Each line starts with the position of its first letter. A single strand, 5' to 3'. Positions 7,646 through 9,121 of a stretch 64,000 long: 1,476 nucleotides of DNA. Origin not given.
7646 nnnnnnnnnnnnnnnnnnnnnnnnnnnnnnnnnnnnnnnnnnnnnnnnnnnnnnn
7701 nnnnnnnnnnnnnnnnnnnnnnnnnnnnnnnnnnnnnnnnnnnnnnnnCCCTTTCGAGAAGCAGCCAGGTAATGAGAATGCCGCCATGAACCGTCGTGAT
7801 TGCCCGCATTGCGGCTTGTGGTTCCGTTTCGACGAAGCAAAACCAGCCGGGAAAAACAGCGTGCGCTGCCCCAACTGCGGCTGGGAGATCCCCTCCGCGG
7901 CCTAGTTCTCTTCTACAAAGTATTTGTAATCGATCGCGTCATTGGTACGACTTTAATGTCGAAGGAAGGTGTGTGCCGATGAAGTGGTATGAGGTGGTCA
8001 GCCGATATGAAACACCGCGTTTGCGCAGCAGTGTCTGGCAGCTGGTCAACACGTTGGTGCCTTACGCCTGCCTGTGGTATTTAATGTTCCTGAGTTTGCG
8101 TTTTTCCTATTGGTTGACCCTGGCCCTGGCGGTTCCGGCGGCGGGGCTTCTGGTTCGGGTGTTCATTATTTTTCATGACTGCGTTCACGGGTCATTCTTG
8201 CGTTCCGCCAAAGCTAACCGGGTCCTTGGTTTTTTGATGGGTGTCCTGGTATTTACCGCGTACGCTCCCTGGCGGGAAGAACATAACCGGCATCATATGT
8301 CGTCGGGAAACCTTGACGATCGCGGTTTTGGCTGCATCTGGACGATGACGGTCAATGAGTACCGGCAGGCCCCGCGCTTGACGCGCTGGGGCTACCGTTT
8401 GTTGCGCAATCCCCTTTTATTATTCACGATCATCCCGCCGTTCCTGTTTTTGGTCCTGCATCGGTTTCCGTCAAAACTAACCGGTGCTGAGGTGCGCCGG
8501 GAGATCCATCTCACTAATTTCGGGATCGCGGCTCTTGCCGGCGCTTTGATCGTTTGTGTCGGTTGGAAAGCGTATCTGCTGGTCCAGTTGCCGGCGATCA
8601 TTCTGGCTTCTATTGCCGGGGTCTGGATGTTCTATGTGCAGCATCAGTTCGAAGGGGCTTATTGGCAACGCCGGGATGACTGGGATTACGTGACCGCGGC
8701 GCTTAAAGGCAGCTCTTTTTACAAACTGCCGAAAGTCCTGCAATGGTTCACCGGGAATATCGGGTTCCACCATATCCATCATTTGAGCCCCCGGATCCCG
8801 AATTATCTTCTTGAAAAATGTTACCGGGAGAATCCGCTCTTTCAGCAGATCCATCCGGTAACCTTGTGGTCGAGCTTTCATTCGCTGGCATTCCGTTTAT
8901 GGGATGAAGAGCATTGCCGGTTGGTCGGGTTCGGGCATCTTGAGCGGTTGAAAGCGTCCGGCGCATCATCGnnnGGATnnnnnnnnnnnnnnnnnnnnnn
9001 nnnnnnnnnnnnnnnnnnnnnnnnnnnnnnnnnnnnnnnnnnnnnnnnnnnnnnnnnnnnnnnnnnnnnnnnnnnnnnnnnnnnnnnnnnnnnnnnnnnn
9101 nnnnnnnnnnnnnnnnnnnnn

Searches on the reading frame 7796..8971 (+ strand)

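Call 33: search_protein_families(library=pfam, proteins=[window:7796-8971:+], max_evalue=0.00001)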
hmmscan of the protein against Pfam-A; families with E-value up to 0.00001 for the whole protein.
window:7796-8971:+ (392 aa): 1 family
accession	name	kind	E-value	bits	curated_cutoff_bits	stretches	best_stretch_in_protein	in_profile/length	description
PF00487.30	FA_desaturase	-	2.7e-28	99.8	29.7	1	106-346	3-238/253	Fatty acid desaturase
